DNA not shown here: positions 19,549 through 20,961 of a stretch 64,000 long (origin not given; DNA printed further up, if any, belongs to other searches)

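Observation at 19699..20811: Orphan EF-hand/dockerin-like calcium-loop protein transcribed divergently from an Hpt-REC-REC-GGDEF regulator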

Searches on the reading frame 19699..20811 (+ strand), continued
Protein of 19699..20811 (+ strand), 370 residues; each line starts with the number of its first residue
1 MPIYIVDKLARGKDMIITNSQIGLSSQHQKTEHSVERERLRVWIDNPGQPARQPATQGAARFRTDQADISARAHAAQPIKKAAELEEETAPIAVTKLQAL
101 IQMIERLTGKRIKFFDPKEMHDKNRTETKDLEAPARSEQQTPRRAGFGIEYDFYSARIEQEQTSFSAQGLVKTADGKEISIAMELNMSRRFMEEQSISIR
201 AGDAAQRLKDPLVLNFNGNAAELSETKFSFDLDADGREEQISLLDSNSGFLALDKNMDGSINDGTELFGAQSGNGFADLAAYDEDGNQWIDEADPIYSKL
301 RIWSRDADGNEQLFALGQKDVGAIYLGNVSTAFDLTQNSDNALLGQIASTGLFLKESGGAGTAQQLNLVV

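Call 19: find_related_loci(query=A1, collection=genome_contigs, flank=10000)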
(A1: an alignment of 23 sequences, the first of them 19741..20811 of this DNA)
Query A1 (356 aa) in genome_contigs; peptide patterns used: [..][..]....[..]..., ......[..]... (x = any residue, [..] = any of these).
600 stretches matched a pattern (row limit reached: there are more); 576 encode a relative of the query (tblastn E <= 1e-3); the best 80 are kept; 80 distinct loci.
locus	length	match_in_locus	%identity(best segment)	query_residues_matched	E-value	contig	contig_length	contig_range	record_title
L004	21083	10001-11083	51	1-356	5e-114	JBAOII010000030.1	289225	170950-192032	MAG: Candidatus Competibacter sp. isolate AS_Ams2_Bin39 np2-np3_contig_62827, whole genome shotgun sequence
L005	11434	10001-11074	52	1-354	1e-110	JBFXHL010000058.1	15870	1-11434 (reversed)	MAG: Sulfuricellaceae bacterium isolate CA_2019_TPIn_186 NODE_12554_length_15870_cov_5.353872_TPIn, whole genome shotgun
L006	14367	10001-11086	47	1-356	2e-102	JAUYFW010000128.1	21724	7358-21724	MAG: Sulfurimicrobium sp. isolate C21_metabat.bin.40 C21_k141_232639, whole genome shotgun sequence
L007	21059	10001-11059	48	1-356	2e-102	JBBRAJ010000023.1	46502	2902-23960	MAG: Burkholderiales bacterium isolate Co_metawrap_2286 Cmw_2286_k141_4814716_length_46502_cov_48.9917, whole genome sho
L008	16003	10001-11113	47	1-355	5e-102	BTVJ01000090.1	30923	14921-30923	MAG: Myxococcales bacterium AMX-MBFR-64 DNA, sequence090, whole genome shotgun sequence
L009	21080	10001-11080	49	1-356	3e-101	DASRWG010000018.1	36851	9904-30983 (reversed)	MAG TPA_asm: Gallionella sp. isolate SMAG_U10601 k141_76859, whole genome shotgun sequence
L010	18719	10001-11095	49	1-355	1e-100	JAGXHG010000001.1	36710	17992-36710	MAG: Desulfobulbaceae bacterium isolate LH_M57 k141_10814, whole genome shotgun sequence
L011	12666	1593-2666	50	1-356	6e-101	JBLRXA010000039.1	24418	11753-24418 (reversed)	MAG: Methylobacter sp. isolate TamC05-25 NODE_1245_length_24418_cov_6.852563, whole genome shotgun sequence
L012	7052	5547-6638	48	1-355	3e-99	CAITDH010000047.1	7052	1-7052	MAG: uncultured Desulfobulbaceae bacterium isolate Kiruna2_bin-2539 genome assembly, contig: bin-2539:047/377, whole gen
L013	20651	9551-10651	47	1-356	1e-98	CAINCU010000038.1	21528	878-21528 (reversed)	MAG: uncultured Gallionellaceae bacterium isolate MJ-time_bin-5145 genome assembly, contig: bin-5145:38/76, whole genome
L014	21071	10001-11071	49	1-356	1e-98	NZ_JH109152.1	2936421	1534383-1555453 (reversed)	Methylobacter tundripaludum SV96 Mettuscaffold_1, whole genome shotgun sequence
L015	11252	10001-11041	47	1-356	1e-97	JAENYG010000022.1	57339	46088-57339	MAG: Syntrophomonas sp. isolate B5_bin.5 B5_bin5_NODE_217_length_57339_cov_52.140860, whole genome shotgun sequence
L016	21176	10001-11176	44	1-356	1e-97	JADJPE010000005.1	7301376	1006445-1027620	MAG: Deltaproteobacteria bacterium isolate Fred_18-Q3-R57-64_BATAC.308 tig01546525-10-72987380, whole genome shotgun seq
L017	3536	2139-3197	49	1-355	2e-98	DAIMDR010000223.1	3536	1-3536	MAG TPA_asm: Syntrophomonadaceae bacterium isolate CTOTU19814 NODE_19374_length_3536_cov_16.006320, whole genome shotgun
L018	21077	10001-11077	47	1-356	5e-97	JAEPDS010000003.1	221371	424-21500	MAG: Candidatus Thiodiazotropha sp. 'RUGA' isolate MAGL046 c_000000000003, whole genome shotgun sequence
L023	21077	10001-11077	45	1-356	4e-95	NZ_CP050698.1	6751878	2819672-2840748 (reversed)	Desulfosediminicola flagellatus strain IMCC35005 chromosome, complete genome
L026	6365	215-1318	47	1-355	3e-94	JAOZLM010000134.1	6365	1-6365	MAG: Desulfocapsa sp. isolate GMC10.metabat2.188 NODE_15591_length_6365_cov_63.325040, whole genome shotgun sequence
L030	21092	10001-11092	45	1-355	1e-93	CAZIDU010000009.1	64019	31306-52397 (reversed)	MAG TPA_asm: uncultured Desulfocapsa sp. isolate binchicken_co243_282 genome assembly, contig: NODE_245_length_64019_cov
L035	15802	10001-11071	46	1-356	3e-92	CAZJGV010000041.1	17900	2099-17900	MAG TPA_asm: uncultured Pelotomaculum sp. isolate SRP263991_co4_160 genome assembly, contig: NODE_4423_length_17900_cov_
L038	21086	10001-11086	46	1-356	7e-92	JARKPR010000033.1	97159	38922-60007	MAG: Selenomonadales bacterium isolate D180_maxbin.015 k141_178659, whole genome shotgun sequence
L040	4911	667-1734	46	1-356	1e-90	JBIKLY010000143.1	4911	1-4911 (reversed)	MAG: Rhodocyclaceae bacterium isolate ME2014-08-28_3300035662_group5_bin33 Rohwer_bin2357_scaffold_25428_c1, whole genom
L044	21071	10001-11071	43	1-356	1e-89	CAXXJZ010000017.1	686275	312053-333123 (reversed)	MAG: uncultured Thermotogae bacterium isolate 23f89288-7d88-4897-b737-0766b8824836 genome assembly, contig: contig_17, w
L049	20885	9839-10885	44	1-356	4e-88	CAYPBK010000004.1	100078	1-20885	MAG TPA_asm: uncultured Clostridiaceae bacterium isolate SRP294416_co3_817 genome assembly, contig: NODE_102_length_1000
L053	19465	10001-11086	45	1-356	4e-87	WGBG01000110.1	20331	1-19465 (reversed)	MAG: Deltaproteobacteria bacterium isolate S144_17 k151_327667, whole genome shotgun sequence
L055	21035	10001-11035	46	1-356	3e-87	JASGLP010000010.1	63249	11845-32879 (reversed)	MAG: Eubacteriaceae bacterium isolate DJKA118_ANT-KO_bin.1 scaffold_55, whole genome shotgun sequence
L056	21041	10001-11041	45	1-356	3e-87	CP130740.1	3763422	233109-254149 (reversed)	Eubacteriaceae bacterium ES2 chromosome, complete genome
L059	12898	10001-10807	52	82-356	5e-87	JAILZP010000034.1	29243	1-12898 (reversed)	MAG: Peptococcaceae bacterium isolate HOT.CON.130 NODE_1529_length_29243_cov_16.467942, whole genome shotgun sequence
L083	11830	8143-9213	42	1-355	1e-82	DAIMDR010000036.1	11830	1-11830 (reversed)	MAG TPA_asm: Syntrophomonadaceae bacterium isolate CTOTU19814 NODE_4654_length_11830_cov_6.738854, whole genome shotgun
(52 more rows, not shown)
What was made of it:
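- Full-length members occur in monoderm Firmicutes, including a complete genome (L056, CP130740) (call 19).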

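Call 20: predict_structure(alignment_id=A1)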
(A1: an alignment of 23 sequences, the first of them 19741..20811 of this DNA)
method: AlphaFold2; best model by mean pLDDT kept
length: 356 residues; sequences in the alignment: 23
mean_pLDDT: 61.7   pTM: 0.54
mean pLDDT of the five models: 61.7, 61.4, 59.2, 58.4, 56.0
residues with pLDDT >= 90: 60; 70-90: 104; 50-70: 51; < 50: 141
segments of 3 or more residues with pLDDT < 50: 33-130, 190-231
pLDDT, mean of each block of 10 residues (from residue 1): 93 82 58 40 30 35 31 29 40 37 37 30 34 58 73 90 89 71 54 40 32 32 36 74 75 79 91 93 89 76 90 90 69 88 86 77
secondary structure, 60 per line:
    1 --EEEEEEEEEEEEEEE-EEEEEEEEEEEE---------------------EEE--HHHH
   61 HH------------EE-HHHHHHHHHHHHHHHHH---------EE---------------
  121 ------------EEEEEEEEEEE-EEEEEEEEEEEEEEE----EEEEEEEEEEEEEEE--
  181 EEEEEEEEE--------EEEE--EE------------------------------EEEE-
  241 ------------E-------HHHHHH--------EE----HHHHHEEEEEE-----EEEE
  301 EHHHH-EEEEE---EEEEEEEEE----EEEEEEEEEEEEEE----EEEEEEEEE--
elements in order: E3-17 E19-30 E52-54 H57-62 H78-94 E133-143 E145-159 E164-178 E181-189 E198-201 E236-239 H261-266 H281-285 E286-291 E297-301 H302-305 E307-311 E315-323 E328-341 E346-354
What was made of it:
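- On SPM (FrpC-type self-processing module, PF26745): Model pLDDT is 74-93 over residues 232-356 but <50 over 190-231 (call 20).
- The region around the DP site has low model confidence (pLDDT<50 for residues 190-231, call 20).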

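Call 26: fold_search(model_id=the predicted structure, library=pdb)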
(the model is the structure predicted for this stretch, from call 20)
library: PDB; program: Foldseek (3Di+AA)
matches with E <= 10: 234; with E <= 0.001: 2
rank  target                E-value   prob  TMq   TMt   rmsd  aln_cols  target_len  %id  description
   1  6sjx_MODEL_1_A        1.6e-06  1.00  0.29  0.54   3.6       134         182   26  Precursor structure of the self-processing module of iron-regulated FrpC of N. Meningitidis with calcium ions (released 2020-02-26)
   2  6sjw_MODEL_1_A        5.8e-06  1.00  0.28  0.52   4.4       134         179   29  Structure of the self-processing module of iron-regulated FrpC of N. Meningitidis with calcium ions (released 2020-02-26)
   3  8jyz_B                2.2e-01  0.18  0.08  0.12  14.4        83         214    8  Cryo-EM structure of RCD-1 pore from Neurospora crassa (released 2024-05-01)
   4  8jyz_A                2.8e-01  0.08  0.09  0.13  25.1       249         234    8  Cryo-EM structure of RCD-1 pore from Neurospora crassa (released 2024-05-01)
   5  9do6_F                5.0e-01  0.06  0.12  0.10  39.2       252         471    8  Membrane-spanning OlyA/PlyB pore complex focused refinement (released 2025-09-24)
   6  7qa1_A                5.8e-01  0.03  0.07  0.07  26.1       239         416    8  The structure of natural crystals of the Lysinibacillus sphaericus Tpp49Aa1 pesticidal protein elucidated using serial (released 2023-05-17)
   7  7hra_B                6.5e-01  0.01  0.06  0.08  22.3       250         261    8  PanDDA analysis group deposition -- Crystal Structure of FatA in complex with Z45415581 (released 2025-08-13)
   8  9do7_M                1.0e+00  0.04  0.12  0.09  39.5       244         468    7  Membrane-spanning OlyA/PlyB pore complex (released 2025-09-24)
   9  6e57_A                1.0e+00  0.01  0.08  0.07  22.2       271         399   13  Bacteroides ovatus mixed-linkage glucan utilization locus (MLGUL) SGBP-B in complex with mixed-linkage heptasaccharide (released 2019-05-29)
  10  9jg6_A                1.1e+00  0.08  0.08  0.05  22.3       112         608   12  The tail-complex structure of phage P22 (released 2025-02-26)
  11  6x6q_A                1.2e+00  0.01  0.07  0.06  25.5       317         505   11  Peptide-bound structure of Marinomonas primoryensis peptide-binding domain (released 2021-09-01)
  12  9g41_A                1.3e+00  0.01  0.08  0.04  27.2       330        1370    6  Mouse Teneurin2 dimer variant A0B1 (released 2026-01-21)
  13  8cem_F                1.4e+00  0.01  0.09  0.06  23.7       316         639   11  Structure of bovine native C3, re-refinement (released 2023-04-05)
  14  7brm_A                1.6e+00  0.03  0.10  0.12  28.8       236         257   10  Architecture of curli complex (released 2020-07-15)
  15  4moc                  1.6e+00  0.03  0.04  0.05  27.6        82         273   11  Human Acyl-coenzyme A Thioesterase 12 (released 2014-07-16)
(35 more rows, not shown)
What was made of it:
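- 20329..20808 (+): Self-processing module (SPM), P197-V356; the protein ends 3 residues after the last strand. Foldseek 6sjx probability 1.00, TM 0.54 normalised to the target (call 26).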

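Call 27: search_protein_families(library=pfam, proteins=[L056:11738-14023:-, L053:11915-12898:-, L005:6393-8822:+, L006:8770-9897:+, L030:12049-13389:-, L006:11252-11803:+, L014:9515-9847:-, L040:1775-3124:-, L023:6817-9054:-, L026:1331-1975:-], max_evalue=0.001)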
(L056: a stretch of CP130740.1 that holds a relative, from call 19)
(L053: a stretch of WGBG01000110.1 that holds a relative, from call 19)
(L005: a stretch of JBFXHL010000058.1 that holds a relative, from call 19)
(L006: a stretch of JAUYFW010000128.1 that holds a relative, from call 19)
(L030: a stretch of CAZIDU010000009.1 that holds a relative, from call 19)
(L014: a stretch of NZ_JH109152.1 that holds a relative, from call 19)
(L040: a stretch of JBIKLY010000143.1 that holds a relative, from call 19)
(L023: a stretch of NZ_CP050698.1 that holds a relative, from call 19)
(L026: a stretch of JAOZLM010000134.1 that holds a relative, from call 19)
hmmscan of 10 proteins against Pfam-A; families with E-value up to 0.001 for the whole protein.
L056:11738-14023:- (761 aa): 8 families
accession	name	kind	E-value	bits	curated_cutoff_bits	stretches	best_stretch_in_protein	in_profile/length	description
PF00072.30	Response_reg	-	8.2e-32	110.1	30.2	1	530-640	1-111/111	Response regulator receiver domain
PF02518.31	HATPase_c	-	2.4e-30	105.7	26.4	1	396-507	1-110/111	Histidine kinase-, DNA gyrase B-, and HSP90-like ATPase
PF00512.31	HisKA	-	1.2e-23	83.3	26.9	1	284-349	1-66/66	His Kinase A (phospho-acceptor) domain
PF00989.32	PAS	-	2.1e-16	60.4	22.6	1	152-255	2-107/113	PAS fold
PF13188.13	PAS_8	-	1.4e-14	53.8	21.8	2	12-53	3-46/65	PAS domain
PF08447.18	PAS_3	-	2.5e-14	53.7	25.6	1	173-246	1-76/89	PAS fold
PF13426.13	PAS_9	-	8e-14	52.2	27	2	21-138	2-103/103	PAS domain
PF08448.16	PAS_4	-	8.5e-12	45.7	23.1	1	162-266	6-110/110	PAS fold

L053:11915-12898:- (327 aa): 3 families
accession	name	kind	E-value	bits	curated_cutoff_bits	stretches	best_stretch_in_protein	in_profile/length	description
PF00005.33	ABC_tran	-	1.5e-26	94.1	25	1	31-189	2-137/137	ABC transporter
PF08352.17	oligo_HPY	-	1.6e-19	70.4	27.1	1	240-306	1-65/65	Oligopeptide/dipeptide transporter, C-terminal region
PF13304.12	AAA_21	-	1.3e-07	32.4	27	1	131-224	220-303/304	AAA domain, putative AbiEii toxin, Type IV TA system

L005:6393-8822:+ (809 aa): 2 families
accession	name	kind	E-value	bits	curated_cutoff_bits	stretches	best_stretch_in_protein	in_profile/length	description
PF01628.27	HrcA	-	9.7e-66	222.2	22.2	1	574-792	2-215/215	HrcA protein C terminal domain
PF03444.21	HrcA_DNA-bdg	-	0.00033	20.7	21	1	477-543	6-71/79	Winged helix-turn-helix transcription repressor, HrcA DNA-binding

L006:8770-9897:+ (375 aa): 1 family
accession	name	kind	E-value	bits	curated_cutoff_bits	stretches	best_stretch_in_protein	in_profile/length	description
PF00762.24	Ferrochelatase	-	9.5e-117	389.9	27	1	16-347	1-316/317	Ferrochelatase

L030:12049-13389:- (446 aa): 2 families
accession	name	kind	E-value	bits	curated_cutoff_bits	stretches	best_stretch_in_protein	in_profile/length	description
PF02127.20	Peptidase_M18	-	1.1e-125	420.3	24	1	24-436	1-432/432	Aminopeptidase I zinc metalloprotease (M18)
PF05343.19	Peptidase_M42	-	1e-08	35.1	23.2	1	314-424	183-285/292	M42 glutamyl aminopeptidase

L006:11252-11803:+ (183 aa): 1 family
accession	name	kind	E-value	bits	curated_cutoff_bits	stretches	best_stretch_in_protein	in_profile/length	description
PF01025.24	GrpE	-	6.6e-49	166.2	25.8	1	30-179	13-165/165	GrpE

L014:9515-9847:- (110 aa): 0 families

L040:1775-3124:- (449 aa): 5 families
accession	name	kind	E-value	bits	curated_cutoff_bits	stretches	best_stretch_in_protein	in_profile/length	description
PF00069.31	Pkinase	-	3.2e-50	171.4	31.7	1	8-259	1-252/263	Protein kinase domain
PF07714.23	PK_Tyr_Ser-Thr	-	5.2e-31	108.3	23.1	1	10-258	3-248/258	Protein tyrosine and serine/threonine kinase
PF00027.35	cNMP_binding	-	2.6e-11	43.7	27.5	1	317-393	3-82/89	Cyclic nucleotide-binding domain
PF03109.22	ABC1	-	1.7e-08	34.4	22.9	1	82-162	141-220/244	ABC1 atypical kinase-like domain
PF01636.29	APH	-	3e-06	27.6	23.2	0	120-156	159-197/239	Phosphotransferase enzyme family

L023:6817-9054:- (745 aa): 3 families
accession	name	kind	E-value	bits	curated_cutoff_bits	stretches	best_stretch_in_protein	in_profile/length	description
PF00384.28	Molybdopterin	-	4.9e-31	108.5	24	1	104-527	1-351/353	Molybdopterin oxidoreductase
PF01568.27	Molydop_binding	-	1e-14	54.9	26.8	1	613-704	3-90/110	Molydopterin dinucleotide binding domain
PF04879.21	Molybdop_Fe4S4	-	2.6e-08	34.2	22.7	1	52-100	6-54/55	Molybdopterin oxidoreductase Fe4S4 domain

L026:1331-1975:- (214 aa): 1 family
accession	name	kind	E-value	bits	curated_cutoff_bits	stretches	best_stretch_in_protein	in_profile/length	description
PF01464.25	SLT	-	3.9e-17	62.3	21.3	1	67-176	9-102/117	Transglycosylase SLT domain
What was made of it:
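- No T1SS genes recur nearby; the only ABC cluster is Opp/Dpp-type (call 27).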
